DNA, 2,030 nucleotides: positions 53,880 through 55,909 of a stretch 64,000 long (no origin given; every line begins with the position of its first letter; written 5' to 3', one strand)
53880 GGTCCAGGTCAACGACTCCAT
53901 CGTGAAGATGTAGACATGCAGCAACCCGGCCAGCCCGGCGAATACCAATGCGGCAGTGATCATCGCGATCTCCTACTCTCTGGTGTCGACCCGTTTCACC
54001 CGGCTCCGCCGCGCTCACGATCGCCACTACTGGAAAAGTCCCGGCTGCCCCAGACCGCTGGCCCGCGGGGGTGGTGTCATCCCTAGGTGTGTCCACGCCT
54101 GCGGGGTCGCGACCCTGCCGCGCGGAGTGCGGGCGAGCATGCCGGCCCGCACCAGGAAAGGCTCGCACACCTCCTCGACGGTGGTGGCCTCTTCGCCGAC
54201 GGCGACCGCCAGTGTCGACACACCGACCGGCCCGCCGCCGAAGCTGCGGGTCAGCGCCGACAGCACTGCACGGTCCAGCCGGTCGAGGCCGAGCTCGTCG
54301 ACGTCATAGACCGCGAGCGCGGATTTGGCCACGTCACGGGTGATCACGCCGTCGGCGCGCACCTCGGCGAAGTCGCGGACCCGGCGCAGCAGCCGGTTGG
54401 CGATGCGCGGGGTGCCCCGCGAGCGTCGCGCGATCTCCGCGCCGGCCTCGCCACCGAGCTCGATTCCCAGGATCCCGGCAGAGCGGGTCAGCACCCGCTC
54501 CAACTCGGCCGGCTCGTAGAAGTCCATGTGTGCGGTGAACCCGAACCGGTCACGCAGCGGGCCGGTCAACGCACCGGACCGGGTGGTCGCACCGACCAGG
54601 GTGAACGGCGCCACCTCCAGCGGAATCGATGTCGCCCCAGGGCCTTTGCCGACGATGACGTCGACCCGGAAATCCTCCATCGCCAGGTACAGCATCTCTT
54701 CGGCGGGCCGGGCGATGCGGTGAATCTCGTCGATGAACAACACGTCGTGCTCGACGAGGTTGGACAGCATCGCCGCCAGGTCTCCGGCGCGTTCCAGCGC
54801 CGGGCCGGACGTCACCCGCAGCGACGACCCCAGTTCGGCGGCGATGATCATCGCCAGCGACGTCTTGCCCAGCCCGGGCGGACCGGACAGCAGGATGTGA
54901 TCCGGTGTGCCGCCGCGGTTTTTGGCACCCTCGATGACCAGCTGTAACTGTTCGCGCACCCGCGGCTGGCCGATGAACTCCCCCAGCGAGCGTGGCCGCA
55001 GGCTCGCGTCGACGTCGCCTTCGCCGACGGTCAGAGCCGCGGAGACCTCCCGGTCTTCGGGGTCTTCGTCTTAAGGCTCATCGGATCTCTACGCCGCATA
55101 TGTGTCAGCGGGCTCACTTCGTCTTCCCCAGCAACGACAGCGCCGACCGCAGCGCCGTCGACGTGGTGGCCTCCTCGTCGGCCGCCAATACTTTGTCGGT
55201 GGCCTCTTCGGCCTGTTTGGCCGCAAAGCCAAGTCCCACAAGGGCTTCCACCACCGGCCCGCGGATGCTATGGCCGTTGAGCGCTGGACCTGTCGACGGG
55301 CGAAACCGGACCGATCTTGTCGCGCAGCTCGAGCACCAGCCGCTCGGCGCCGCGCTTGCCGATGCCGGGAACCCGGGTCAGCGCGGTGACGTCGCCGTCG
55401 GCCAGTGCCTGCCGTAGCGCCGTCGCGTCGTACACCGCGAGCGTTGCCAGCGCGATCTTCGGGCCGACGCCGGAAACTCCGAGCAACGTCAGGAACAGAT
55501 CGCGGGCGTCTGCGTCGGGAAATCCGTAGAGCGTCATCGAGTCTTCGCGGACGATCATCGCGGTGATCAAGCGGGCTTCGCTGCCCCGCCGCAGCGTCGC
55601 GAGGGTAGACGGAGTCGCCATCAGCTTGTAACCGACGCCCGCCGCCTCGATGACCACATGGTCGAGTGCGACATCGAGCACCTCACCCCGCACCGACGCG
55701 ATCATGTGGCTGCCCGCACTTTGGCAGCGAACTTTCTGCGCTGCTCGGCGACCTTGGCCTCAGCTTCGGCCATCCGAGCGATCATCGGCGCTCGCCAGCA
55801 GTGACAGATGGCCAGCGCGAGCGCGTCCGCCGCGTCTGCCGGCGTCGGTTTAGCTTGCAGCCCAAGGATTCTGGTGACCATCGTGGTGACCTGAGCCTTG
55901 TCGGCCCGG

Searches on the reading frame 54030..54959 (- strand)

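Call 80: search_protein_families(library=pfam, proteins=[window:54030-54959:-], max_evalue=0.01)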
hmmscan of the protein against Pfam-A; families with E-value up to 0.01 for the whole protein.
window:54030-54959:- (310 aa): 14 families
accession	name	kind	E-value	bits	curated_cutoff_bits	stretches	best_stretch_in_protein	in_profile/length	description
PF05496.18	RuvB_N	-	5.8e-67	224.8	27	1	2-145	16-159/159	Holliday junction DNA helicase RuvB P-loop domain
PF17864.7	AAA_lid_4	-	9.4e-31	105.8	27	1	148-221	1-74/74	RuvB AAA lid domain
PF05491.19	RuvB_C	-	4.5e-22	78.2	24.7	1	222-292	1-71/72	RuvB C-terminal winged helix domain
PF00004.35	AAA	-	1.1e-18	68.4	21.2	1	22-143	1-127/131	ATPase family associated with various cellular activities (AAA)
PF07728.20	AAA_5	-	2.9e-06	27.8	22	1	21-139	1-139/139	AAA domain (dynein-related subfamily)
PF13191.12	AAA_16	-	0.00019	22.4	32.6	1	4-54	11-60/167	AAA ATPase domain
PF01078.27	Mg_chelatase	-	0.00066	19.6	20.3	0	21-41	24-44/207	Magnesium chelatase, subunit ChlI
PF00910.28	RNA_helicase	-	0.00075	20.4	21.5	1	22-87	1-67/105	RNA helicase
PF13401.12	AAA_22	-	0.00082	20.1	27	0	19-43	5-29/130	AAA domain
PF06068.19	TIP49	-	0.00086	19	23.8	1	18-49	49-80/347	TIP49 P-loop domain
PF20720.3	nSTAND3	-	0.0016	18.6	27.2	1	21-45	19-43/155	Novel STAND NTPase 3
PF13173.12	AAA_14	-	0.0024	18.3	27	1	22-103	5-95/129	AAA domain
PF07726.17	AAA_3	-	0.0048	17.2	27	0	21-47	1-27/131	ATPase family associated with various cellular activities (AAA)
PF01695.23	IstB_IS21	-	0.0057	16.6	24.1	0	21-79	94-162/238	IstB-like ATP binding protein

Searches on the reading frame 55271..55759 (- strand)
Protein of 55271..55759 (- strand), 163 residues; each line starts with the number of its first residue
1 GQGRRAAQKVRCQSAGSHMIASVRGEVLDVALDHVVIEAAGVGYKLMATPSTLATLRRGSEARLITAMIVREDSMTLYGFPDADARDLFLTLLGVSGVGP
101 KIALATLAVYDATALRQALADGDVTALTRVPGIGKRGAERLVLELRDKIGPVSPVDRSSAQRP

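Call 80: search_protein_families(library=pfam, proteins=[window:55271-55759:-], max_evalue=0.01)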
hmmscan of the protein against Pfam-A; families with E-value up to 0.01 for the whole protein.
window:55271-55759:- (163 aa): 5 families
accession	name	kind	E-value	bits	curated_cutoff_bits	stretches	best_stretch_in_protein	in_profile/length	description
PF01330.27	RuvA_N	-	1.2e-21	77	23.6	1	19-79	1-61/61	RuvA N terminal domain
PF14520.12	HHH_5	-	3.3e-16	59.9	27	1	89-147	1-57/57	Helix-hairpin-helix domain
PF21176.3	RecR_HhH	-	0.0002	21.6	27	1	124-145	5-26/45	RecR, helix-hairpin-helix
PF00633.29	HHH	-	0.0034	17.6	24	0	92-107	13-28/30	Helix-hairpin-helix motif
PF12836.13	HHH_3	-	0.0058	17.2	27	0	124-153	13-41/65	Helix-hairpin-helix motif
